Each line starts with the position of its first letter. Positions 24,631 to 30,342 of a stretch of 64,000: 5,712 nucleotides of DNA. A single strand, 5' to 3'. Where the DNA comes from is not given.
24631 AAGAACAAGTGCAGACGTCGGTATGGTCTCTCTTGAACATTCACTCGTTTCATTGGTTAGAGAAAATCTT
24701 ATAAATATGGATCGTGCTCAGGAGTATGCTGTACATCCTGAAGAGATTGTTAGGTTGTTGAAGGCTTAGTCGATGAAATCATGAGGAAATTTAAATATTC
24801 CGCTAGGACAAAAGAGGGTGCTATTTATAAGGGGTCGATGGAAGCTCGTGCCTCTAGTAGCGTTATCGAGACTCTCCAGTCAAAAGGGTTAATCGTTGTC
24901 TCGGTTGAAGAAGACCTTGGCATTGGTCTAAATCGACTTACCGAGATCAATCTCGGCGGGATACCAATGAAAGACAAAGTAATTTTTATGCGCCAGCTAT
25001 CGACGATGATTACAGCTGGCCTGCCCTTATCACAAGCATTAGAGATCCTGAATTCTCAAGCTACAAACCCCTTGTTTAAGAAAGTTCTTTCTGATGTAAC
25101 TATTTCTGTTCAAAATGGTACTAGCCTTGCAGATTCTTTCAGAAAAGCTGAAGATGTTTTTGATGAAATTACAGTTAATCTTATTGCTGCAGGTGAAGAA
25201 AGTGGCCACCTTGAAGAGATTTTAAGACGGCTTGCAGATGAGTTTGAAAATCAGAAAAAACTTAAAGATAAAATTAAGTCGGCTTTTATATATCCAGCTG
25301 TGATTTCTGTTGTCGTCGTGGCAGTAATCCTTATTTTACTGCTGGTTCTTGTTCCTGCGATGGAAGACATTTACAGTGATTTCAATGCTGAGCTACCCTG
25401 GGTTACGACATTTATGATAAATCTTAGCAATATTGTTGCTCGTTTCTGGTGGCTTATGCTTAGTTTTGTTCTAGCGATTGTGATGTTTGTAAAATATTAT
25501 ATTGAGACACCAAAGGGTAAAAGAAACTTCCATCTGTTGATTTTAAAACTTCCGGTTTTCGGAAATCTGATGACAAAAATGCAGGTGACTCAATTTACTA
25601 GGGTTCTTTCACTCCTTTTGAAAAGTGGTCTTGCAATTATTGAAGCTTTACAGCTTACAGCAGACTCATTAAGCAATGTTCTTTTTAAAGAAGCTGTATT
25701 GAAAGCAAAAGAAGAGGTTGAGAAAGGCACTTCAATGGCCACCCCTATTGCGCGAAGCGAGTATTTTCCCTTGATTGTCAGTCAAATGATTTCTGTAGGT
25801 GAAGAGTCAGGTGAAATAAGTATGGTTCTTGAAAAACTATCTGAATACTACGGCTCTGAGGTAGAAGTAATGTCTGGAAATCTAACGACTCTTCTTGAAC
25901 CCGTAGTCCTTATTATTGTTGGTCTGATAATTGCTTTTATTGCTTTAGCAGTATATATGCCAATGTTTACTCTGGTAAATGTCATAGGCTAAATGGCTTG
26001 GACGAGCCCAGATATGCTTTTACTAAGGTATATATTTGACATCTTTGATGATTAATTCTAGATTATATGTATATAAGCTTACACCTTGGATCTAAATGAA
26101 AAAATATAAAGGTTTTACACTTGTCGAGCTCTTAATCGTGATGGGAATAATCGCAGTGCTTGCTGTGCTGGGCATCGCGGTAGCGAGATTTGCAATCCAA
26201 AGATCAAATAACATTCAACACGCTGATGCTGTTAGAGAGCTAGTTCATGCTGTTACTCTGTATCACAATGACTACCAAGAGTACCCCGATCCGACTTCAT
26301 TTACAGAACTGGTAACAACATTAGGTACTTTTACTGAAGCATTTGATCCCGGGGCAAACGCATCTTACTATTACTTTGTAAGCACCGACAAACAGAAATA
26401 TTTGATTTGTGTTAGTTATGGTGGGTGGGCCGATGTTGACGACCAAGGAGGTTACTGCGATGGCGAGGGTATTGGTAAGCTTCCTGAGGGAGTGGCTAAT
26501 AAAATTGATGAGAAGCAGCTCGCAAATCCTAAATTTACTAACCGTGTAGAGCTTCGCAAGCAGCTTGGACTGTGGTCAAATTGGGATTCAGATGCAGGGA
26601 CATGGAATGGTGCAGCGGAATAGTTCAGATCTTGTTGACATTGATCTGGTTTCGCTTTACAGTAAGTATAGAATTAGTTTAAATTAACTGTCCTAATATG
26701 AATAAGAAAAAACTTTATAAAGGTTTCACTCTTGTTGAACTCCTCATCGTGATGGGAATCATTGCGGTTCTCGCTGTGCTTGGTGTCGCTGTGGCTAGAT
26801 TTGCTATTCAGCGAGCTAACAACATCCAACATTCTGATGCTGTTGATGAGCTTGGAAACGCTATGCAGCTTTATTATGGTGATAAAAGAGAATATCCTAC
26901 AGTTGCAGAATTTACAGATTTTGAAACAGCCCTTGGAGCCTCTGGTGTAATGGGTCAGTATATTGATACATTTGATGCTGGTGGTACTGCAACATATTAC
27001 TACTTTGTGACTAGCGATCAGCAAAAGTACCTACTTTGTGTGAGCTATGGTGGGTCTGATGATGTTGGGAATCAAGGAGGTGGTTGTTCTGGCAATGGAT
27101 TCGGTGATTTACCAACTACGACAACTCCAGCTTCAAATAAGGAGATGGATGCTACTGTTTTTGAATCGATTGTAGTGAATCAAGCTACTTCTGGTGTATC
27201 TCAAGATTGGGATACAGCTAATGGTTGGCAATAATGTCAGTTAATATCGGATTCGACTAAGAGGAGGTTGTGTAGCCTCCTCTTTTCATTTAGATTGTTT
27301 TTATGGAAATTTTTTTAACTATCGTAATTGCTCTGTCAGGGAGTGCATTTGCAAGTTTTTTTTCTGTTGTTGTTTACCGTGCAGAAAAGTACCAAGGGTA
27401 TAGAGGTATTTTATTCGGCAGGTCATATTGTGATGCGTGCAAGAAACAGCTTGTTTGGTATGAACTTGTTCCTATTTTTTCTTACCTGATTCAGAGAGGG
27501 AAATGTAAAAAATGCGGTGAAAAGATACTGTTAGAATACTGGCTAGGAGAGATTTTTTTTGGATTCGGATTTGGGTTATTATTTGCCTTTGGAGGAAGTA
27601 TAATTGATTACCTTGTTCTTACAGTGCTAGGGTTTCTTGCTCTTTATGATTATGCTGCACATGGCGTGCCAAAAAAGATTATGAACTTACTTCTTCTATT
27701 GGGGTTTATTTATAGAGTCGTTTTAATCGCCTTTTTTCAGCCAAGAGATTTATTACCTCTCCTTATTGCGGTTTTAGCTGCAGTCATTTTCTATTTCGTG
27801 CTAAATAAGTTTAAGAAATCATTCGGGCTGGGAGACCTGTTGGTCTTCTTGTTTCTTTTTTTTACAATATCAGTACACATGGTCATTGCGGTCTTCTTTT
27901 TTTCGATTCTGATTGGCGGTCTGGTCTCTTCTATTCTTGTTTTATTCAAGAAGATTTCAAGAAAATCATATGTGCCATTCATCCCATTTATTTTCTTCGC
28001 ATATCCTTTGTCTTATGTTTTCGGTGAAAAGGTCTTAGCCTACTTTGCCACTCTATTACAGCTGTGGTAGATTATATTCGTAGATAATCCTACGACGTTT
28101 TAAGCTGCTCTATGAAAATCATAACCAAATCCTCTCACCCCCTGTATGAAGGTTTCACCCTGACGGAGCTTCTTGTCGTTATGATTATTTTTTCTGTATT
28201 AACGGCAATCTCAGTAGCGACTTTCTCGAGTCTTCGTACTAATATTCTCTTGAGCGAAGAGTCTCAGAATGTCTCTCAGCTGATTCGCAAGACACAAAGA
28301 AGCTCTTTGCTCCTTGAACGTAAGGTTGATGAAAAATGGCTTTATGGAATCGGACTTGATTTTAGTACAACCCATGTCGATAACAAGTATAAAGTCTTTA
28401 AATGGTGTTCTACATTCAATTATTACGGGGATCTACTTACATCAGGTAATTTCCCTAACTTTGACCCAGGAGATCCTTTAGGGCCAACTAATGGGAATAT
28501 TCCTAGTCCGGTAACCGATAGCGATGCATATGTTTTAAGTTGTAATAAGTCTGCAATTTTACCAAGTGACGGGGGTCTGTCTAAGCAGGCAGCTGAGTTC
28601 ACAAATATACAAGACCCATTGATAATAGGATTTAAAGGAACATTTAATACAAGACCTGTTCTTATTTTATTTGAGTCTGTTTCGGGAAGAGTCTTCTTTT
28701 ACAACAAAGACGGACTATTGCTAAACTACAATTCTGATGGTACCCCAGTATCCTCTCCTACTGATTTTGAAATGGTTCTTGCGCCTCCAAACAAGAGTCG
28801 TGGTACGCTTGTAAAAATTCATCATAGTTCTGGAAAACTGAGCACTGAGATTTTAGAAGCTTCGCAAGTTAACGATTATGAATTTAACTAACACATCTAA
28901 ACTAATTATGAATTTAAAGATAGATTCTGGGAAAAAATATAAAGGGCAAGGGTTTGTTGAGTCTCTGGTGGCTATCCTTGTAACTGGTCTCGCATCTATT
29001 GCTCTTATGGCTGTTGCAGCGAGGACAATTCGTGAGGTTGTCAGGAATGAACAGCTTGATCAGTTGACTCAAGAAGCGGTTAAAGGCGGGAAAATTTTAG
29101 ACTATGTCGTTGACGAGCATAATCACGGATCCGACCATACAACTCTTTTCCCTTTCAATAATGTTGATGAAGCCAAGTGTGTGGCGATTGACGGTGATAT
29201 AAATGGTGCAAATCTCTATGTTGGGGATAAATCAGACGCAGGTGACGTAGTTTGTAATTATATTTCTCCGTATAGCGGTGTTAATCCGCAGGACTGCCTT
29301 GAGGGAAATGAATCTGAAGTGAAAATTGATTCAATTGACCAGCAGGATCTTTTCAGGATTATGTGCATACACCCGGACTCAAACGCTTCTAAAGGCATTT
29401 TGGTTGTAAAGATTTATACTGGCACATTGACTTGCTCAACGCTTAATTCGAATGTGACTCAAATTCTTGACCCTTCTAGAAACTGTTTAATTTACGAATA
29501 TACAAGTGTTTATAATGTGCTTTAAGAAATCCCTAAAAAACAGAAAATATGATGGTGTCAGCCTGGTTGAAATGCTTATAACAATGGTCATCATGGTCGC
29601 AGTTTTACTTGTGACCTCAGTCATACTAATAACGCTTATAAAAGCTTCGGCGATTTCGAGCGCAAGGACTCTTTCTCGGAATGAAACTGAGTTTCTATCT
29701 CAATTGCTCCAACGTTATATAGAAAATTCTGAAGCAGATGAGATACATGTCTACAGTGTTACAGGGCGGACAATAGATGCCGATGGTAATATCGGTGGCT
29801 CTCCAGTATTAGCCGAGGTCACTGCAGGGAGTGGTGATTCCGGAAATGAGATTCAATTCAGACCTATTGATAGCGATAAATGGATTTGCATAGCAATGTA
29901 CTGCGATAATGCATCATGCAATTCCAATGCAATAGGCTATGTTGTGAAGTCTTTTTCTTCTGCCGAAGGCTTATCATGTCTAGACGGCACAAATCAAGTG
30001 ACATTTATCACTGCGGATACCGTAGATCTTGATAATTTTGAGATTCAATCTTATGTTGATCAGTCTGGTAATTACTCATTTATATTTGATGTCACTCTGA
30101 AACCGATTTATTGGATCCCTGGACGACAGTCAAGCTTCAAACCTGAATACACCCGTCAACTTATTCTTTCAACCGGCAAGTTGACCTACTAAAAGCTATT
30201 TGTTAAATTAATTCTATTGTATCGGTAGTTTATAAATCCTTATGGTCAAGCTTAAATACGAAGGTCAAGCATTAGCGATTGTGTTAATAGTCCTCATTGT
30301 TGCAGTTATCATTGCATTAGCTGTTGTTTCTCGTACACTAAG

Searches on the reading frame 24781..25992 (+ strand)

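Call 9: search_protein_families(library=pfam, proteins=[window:24781-25992:+], max_evalue=0.001)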
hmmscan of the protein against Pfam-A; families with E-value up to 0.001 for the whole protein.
window:24781-25992:+ (403 aa): 1 family
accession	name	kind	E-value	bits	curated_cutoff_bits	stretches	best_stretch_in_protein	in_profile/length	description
PF00482.28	T2SSF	-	1.2e-61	206.6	25.2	2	69-192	1-125/125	Type II secretion system (T2SS), protein F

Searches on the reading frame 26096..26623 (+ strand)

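Call 9: search_protein_families(library=pfam, proteins=[window:26096-26623:+], max_evalue=0.001)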
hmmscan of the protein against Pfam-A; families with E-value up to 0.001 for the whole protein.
window:26096-26623:+ (175 aa): 1 family
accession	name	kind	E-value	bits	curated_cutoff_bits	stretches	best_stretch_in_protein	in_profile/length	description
PF07963.17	N_methyl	-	1.2e-08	34.6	21.2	1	1-25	1-25/27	Prokaryotic N-terminal methylation motif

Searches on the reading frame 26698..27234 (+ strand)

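Call 9: search_protein_families(library=pfam, proteins=[window:26698-27234:+], max_evalue=0.001)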
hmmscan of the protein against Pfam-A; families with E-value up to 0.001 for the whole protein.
window:26698-27234:+ (178 aa): 1 family
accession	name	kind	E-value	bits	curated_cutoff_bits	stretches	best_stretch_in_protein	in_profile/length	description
PF07963.17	N_methyl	-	1.7e-07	31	21.2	1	7-28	4-25/27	Prokaryotic N-terminal methylation motif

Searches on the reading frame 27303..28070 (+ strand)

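Call 9: search_protein_families(library=pfam, proteins=[window:27303-28070:+], max_evalue=0.001)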
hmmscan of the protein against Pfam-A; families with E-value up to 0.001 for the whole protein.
window:27303-28070:+ (255 aa): 2 families
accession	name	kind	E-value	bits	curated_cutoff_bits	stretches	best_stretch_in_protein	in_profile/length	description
PF06750.18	A24_N_bact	-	1.5e-23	83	23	1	12-94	2-81/84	Bacterial Peptidase A24 N-terminal domain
PF01478.23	Peptidase_A24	-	2e-06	28.6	26.5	1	104-208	2-102/104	Type IV leader peptidase family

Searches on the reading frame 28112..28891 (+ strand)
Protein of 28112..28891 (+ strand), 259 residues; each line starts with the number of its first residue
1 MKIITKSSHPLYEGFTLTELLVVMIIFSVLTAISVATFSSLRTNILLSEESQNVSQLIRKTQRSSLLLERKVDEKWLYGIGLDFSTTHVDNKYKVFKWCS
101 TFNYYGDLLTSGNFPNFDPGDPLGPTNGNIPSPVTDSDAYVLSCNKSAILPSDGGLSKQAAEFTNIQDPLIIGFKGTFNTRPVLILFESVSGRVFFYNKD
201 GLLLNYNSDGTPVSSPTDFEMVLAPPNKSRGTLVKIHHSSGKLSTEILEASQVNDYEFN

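Call 4: search_protein_families(library=pfam, proteins=[window:28112-28891:+], max_evalue=0.1)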
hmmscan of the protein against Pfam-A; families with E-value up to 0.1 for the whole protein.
window:28112-28891:+ (259 aa): 1 family
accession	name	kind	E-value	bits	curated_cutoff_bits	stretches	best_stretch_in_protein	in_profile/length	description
PF07963.17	N_methyl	-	1.3e-05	25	21.2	1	14-34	6-26/27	Prokaryotic N-terminal methylation motif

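Call 6: search_protein_families(library=ncbifam, proteins=[window:28112-28891:+], max_evalue=0.1)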
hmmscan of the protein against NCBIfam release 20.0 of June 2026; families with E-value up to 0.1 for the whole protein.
window:28112-28891:+ (259 aa): 14 families
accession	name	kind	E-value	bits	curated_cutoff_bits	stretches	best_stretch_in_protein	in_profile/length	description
TIGR02532.1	IV_pilin_GFxxxE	domain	1.7e-05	24.4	16.3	1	14-33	3-22/24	prepilin-type N-terminal cleavage/methylation domain-containing protein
NF007800.0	PRK10506.1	equivalog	6e-05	22.9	158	1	13-65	9-61/163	prepilin peptidase-dependent protein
TIGR02596.1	TIGR02596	subfamily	7e-05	23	70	1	15-56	1-42/196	Verru_Chthon cassette protein D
TIGR01708.2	typeII_sec_gspH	equivalog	0.00013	22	80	1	13-60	2-49/169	type II secretion system minor pseudopilin GspH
NF040999.1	pilin_ComGC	equivalog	0.00026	21.1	75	1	13-45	2-34/84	competence type IV pilus major pilin ComGC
NF041013.1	T4P_ComGE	equivalog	0.00046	20.2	49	1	13-63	4-54/83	competence type IV pilus minor pilin ComGE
NF040982.1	ComGD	equivalog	0.00074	19.9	70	1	13-70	2-59/139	competence type IV pilus minor pilin ComGD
NF041775.1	typeIV_PilA_Myxo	equivalog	0.0011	19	400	1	10-59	8-57/214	type IV pilin protein PilA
NF007862.0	PRK10574.1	equivalog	0.0012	19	138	1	13-40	5-32/145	prepilin peptidase-dependent pilin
TIGR01711.1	gspJ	equivalog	0.0049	16.7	64.85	1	14-83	2-68/192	type II secretion system minor pseudopilin GspJ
NF007848.0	PRK10557.1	equivalog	0.0065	15.8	120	1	13-61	11-59/192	prepilin peptidase-dependent protein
TIGR01710.1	typeII_sec_gspG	equivalog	0.01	15.8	88.85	1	14-39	2-27/134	type II secretion system major pseudopilin GspG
NF041002.1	pilin_ComGF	equivalog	0.033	14.4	80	1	13-52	2-41/139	competence type IV pilus minor pilin ComGF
TIGR01707.1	gspI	equivalog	0.061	13.8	44.35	1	14-44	1-30/101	type II secretion system minor pseudopilin GspI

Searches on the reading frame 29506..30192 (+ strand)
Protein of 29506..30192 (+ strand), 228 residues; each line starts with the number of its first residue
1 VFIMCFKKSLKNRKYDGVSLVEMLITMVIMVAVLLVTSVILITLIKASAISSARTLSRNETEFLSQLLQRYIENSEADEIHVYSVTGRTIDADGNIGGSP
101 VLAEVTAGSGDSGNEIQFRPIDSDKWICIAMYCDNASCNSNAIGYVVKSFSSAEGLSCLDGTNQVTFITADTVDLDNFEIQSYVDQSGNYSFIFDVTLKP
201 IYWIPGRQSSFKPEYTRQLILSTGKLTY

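Call 4: search_protein_families(library=pfam, proteins=[window:29506-30192:+], max_evalue=0.1)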
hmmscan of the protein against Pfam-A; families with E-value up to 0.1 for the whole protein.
window:29506-30192:+ (228 aa): 1 family
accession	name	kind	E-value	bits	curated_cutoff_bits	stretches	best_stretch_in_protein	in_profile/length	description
PF07963.17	N_methyl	-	0.0014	18.5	21.2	1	13-36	2-25/27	Prokaryotic N-terminal methylation motif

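Call 6: search_protein_families(library=ncbifam, proteins=[window:29506-30192:+], max_evalue=0.1)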
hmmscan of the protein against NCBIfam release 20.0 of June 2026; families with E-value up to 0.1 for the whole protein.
window:29506-30192:+ (228 aa): 4 families
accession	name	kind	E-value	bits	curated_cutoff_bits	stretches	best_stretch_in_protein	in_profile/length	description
NF041002.1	pilin_ComGF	equivalog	0.025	14.8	80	1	19-80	5-63/139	competence type IV pilus minor pilin ComGF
NF038304.1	EPS_HpsC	equivalog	0.026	14.1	200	1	5-43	10-48/318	hormogonium polysaccharide secretion pseudopilin HpsC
TIGR02523.1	type_IV_pilV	equivalog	0.067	13.7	52.2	0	17-85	3-68/139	type IV pilus modification protein PilV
NF007660.0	PRK10332.1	equivalog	0.069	13.7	86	0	9-45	4-38/107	prepilin-type N-terminal cleavage/methylation domain-containing protein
